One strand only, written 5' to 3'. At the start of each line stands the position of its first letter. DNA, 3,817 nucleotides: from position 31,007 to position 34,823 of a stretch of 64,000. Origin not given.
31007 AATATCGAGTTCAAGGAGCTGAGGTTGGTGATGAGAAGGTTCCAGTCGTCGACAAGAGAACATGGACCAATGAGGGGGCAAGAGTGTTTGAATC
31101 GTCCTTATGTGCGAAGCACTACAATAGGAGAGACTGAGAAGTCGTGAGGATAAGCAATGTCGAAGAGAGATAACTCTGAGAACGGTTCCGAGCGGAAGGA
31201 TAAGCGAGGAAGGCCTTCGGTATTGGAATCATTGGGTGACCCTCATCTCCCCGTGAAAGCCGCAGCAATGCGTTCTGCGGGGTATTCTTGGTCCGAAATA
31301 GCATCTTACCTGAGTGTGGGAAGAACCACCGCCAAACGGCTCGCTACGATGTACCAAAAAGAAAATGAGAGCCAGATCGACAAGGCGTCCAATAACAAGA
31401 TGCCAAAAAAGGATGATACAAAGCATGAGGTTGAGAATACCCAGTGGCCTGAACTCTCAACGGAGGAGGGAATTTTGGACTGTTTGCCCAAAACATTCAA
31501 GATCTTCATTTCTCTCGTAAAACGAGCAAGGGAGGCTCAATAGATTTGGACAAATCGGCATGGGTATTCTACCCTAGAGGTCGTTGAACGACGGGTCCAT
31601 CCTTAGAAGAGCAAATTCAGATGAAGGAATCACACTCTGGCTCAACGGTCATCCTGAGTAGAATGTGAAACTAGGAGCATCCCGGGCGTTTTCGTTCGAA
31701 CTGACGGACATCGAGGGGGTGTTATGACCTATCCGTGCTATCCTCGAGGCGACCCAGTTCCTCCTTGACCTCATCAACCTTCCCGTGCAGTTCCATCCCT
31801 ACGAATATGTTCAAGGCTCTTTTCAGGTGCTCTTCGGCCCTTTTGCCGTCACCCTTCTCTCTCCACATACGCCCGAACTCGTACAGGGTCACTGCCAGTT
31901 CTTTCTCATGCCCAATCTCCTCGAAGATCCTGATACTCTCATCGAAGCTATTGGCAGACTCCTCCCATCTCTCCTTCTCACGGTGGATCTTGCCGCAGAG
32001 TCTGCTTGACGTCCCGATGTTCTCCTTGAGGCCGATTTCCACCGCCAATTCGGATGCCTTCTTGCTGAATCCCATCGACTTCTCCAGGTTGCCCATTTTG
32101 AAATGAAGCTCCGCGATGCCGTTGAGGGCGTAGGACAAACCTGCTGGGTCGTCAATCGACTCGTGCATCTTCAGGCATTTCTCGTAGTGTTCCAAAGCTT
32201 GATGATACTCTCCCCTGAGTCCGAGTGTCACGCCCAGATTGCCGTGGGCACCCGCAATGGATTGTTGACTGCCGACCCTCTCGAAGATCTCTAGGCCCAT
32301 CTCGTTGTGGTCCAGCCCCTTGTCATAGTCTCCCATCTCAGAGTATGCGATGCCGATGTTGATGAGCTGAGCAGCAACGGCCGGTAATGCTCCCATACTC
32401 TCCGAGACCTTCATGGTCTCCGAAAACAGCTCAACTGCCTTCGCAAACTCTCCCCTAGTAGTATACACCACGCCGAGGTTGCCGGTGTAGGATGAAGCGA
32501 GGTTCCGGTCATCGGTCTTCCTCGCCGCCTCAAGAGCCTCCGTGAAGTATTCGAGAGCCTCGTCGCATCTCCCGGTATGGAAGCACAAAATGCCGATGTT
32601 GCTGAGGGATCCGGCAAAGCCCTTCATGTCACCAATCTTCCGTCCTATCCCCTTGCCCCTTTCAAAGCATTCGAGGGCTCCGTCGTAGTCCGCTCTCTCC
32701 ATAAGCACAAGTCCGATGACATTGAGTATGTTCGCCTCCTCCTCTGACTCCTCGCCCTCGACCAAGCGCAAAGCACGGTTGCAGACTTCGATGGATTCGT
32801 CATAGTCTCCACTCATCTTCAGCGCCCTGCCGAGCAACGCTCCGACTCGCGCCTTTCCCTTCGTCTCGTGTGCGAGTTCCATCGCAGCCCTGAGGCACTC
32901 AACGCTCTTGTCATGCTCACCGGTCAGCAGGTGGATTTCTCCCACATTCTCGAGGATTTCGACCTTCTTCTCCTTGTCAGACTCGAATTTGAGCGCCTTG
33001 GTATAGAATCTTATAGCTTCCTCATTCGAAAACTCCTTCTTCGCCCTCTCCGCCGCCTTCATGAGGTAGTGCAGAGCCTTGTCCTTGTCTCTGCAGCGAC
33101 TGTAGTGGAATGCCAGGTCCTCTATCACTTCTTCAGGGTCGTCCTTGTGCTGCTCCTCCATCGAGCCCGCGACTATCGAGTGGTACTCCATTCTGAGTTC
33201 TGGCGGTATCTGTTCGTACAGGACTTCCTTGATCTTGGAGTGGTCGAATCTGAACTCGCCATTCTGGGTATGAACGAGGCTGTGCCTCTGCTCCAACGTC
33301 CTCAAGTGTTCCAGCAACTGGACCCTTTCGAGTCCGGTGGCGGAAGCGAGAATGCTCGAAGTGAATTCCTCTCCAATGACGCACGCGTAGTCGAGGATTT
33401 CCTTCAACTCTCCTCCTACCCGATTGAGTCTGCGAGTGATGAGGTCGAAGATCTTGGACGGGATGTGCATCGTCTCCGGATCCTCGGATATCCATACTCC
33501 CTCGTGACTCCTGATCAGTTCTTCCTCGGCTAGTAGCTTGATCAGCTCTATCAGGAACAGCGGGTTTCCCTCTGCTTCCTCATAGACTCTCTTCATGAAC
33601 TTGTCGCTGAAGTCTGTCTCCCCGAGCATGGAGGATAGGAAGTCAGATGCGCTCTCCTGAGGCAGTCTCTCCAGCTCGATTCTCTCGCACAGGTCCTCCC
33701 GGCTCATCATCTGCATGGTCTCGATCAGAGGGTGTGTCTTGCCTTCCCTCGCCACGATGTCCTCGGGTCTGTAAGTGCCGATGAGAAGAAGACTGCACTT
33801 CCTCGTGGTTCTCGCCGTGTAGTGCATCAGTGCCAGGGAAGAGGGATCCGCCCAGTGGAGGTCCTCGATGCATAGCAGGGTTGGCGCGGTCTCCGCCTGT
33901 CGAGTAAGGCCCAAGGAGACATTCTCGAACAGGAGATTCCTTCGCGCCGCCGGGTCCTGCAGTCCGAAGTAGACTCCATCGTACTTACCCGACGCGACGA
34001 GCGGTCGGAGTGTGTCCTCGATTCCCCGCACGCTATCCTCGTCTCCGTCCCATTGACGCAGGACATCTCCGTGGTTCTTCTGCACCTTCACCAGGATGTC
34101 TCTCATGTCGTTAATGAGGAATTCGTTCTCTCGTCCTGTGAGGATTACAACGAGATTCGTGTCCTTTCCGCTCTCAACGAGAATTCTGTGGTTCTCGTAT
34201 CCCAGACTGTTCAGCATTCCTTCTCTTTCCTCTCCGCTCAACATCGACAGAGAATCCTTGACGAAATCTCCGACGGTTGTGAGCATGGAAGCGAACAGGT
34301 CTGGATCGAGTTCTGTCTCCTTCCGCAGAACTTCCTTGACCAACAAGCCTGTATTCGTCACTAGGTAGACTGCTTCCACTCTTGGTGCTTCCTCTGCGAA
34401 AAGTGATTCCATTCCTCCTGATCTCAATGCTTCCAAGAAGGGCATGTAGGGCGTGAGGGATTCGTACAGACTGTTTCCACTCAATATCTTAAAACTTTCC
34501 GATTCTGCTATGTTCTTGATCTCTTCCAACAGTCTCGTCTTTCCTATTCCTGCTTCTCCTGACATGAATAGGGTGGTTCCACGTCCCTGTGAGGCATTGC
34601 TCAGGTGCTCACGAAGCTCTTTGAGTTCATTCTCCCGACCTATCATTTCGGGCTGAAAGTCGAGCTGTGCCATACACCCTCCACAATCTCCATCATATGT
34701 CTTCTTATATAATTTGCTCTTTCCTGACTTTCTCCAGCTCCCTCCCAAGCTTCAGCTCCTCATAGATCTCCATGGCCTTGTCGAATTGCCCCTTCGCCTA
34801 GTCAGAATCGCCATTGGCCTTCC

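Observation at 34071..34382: Roadblock/LC7-like domain inserted between Walker A and Walker B of a STAND/AAA_16 ATPase-TPR protein (also at about 48661..48975 in the paralog)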

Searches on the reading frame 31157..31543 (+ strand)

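Call 21: search_protein_families(library=pfam, proteins=[window:31157-31543:+], max_evalue=0.001)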
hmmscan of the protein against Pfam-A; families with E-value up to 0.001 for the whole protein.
window:31157-31543:+ (128 aa): 0 families

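Call 53: search_protein_families(library=pfam, proteins=[window:31157-31543:+], max_evalue=1)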
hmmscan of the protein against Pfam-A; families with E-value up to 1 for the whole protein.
window:31157-31543:+ (128 aa): 3 families
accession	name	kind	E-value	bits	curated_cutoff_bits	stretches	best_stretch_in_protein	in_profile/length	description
PF13384.12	HTH_23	-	0.0041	17.3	24.6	1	35-70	10-45/50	Homeodomain-like domain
PF19889.5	DUF6362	-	0.055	14.3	31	1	37-62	65-90/98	Domain of unknown function (DUF6362)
PF02796.21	HTH_7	-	0.065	13.8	23.8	1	36-61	15-40/45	Helix-turn-helix domain of resolvase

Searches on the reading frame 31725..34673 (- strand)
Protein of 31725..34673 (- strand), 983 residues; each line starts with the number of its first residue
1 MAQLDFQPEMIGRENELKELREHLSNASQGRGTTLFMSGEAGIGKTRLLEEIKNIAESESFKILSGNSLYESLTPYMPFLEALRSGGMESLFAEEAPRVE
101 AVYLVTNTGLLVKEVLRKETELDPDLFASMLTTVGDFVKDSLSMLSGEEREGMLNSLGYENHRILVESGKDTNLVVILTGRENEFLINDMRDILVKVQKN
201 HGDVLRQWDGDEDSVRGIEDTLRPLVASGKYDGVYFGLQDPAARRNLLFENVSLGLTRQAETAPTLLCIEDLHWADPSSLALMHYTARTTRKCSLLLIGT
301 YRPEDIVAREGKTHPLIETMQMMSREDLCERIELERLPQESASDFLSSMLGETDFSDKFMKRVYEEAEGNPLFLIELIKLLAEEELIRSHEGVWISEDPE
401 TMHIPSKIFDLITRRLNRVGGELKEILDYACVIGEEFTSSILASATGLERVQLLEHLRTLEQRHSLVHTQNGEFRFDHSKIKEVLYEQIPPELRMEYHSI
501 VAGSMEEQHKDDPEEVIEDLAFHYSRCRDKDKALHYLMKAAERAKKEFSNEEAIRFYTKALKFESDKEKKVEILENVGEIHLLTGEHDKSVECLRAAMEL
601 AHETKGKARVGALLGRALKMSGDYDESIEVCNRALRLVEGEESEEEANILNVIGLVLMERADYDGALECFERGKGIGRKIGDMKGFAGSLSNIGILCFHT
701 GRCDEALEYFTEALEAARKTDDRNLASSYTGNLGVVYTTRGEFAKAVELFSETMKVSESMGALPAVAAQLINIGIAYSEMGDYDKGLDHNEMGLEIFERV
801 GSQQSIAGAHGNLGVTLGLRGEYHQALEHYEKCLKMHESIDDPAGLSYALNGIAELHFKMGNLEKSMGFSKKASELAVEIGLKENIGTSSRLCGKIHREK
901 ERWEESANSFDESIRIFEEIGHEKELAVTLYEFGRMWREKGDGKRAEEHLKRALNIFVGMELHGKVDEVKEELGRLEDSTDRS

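Call 7: search_protein_families(library=pfam, proteins=[window:31725-34673:-], max_evalue=1)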
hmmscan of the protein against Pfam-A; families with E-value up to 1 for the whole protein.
window:31725-34673:- (983 aa): 37 families (the best 25 are shown)
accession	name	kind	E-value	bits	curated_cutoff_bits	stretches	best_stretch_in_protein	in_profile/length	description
PF13424.12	TPR_12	-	3.2e-56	187.9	30.1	6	689-758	5-76/77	Tetratricopeptide repeat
PF00515.34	TPR_1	-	1.6e-39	132.6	27.8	6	809-837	3-31/34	Tetratricopeptide repeat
PF07719.23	TPR_2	-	3.4e-36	120.8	27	5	808-836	2-30/34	Tetratricopeptide repeat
PF13374.12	TPR_10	-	5.8e-32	109.2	27.5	4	812-839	7-34/42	Tetratricopeptide repeat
PF13176.12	TPR_7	-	3.2e-23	80.2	27.9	3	689-723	1-35/36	Tetratricopeptide repeat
PF17874.7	TPR_MalT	-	6.8e-22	78.6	45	3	691-807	44-162/336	MalT-like TPR region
PF13181.12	TPR_8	-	1e-21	75.6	25.7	4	808-836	2-30/34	Tetratricopeptide repeat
PF13191.12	AAA_16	-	1.2e-20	75.1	32.6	1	11-298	3-167/167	AAA ATPase domain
PF14938.12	SNAP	-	1e-13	51.9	25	3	703-835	51-183/282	Soluble NSF attachment protein, SNAP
PF10602.15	RPN7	-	6.6e-12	45.9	29.6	2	548-670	10-136/174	26S proteasome subunit RPN7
PF13432.12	TPR_16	-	9.9e-12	45.5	32.7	1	701-752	11-56/65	Tetratricopeptide repeat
PF13428.12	TPR_14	-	1.1e-10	41.6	23.5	1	612-638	5-31/44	Tetratricopeptide repeat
PF14559.12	TPR_19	-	2.2e-10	41.2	25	0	821-866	5-44/68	Tetratricopeptide repeat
PF13414.12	TPR_11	-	5.6e-09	36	26.8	0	615-637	1-23/42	TPR repeat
PF07721.20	TPR_4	-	5.1e-07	30.1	27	1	808-831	2-25/26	Tetratricopeptide repeat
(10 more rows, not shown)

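Call 30: search_protein_families(library=ncbifam, proteins=[window:31725-34673:-], max_evalue=0.1)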
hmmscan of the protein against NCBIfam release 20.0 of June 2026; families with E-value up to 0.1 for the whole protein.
window:31725-34673:- (983 aa): 31 families (the best 25 are shown)
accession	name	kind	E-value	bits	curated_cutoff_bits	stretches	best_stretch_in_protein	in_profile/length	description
TIGR03903.1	TOMM_kin_cyc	equivalog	5.8e-56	190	705.75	2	240-563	611-920/1267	TOMM system kinase/cyclase fusion protein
NF041717.1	HaaA_phane_TPR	equivalog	8.8e-35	120.1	1125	2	644-957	549-862/882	cyclophane-containing RiPP biosynthesis TPR protein HaaT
NF053617.1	SARPRegAfsRStmc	equivalog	6.6e-31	107.1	1430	4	586-756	714-885/986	SARP-family global regulator AfsR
NF053520.1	HK_Porph_FimS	equivalog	2.1e-30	105.5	600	2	540-786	50-303/618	sensor histidine kinase FimS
NF002725.1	PRK02603.1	equivalog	6.9e-27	94.5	143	4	530-602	31-103/173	photosystem I assembly protein Ycf3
NF040586.1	FxSxx_TPR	equivalog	8.6e-20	70.8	300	3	693-838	434-587/830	FxSxx-COOH system tetratricopeptide repeat protein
NF040959.1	MamA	equivalog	7.2e-17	61.5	200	2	524-674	63-200/204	magnetosome protein MamA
NF053720.1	NsdA_fam_reg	subfamily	1.7e-16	60.8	75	2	693-868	207-389/432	NsdA family TPR-like regulatory protein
NF053779.1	BT3442_fam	equivalog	1.6e-13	50.3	940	1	609-755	103-250/563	BT3442 family protein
NF047507.1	TPR_BatC_Lepto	exception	5e-09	35.9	175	1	697-757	68-126/214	TPR repeat-containing protein BatC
NF047558.1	TPR_END_plus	domain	1e-08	35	32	0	520-544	5-29/56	TPR end-of-group domain-containing protein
NF047371.1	FlcA_CTERM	equivalog_domain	8.8e-08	31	300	2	823-957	246-377/646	periplasmic flagellar collar protein FlcA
NF050132.1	TransRegAbsR2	equivalog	2e-07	30.1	850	1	242-428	75-248/582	LuxR family transcriptional regulator AbsR2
TIGR02521.1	type_IV_pilW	equivalog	2.6e-07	30.4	154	1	608-725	65-173/234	type IV pilus biogenesis/stability protein PilW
NF052312.1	T9SS_PorW_SprE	equivalog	8e-07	28.1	250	1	523-756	133-357/716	type IX secretion system periplasmic lipoprotein PorW/SprE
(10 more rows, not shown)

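Call 59: search_protein_families(library=padloc, proteins=[window:31725-34673:-], max_evalue=0.001)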
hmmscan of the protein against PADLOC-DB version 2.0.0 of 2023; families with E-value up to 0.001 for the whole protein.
window:31725-34673:- (983 aa): 3 families
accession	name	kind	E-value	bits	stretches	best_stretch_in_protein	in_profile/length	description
PDLC01169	TPR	-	1.7e-19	68.2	3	643-739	105-201/252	TPR repeats containing protein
PDLC01171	TPR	-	3.7e-10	37.4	1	689-758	181-247/504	TPR repeats containing protein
PDLC04781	PDC-M71B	-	0.00074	16.3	0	619-728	360-462/515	-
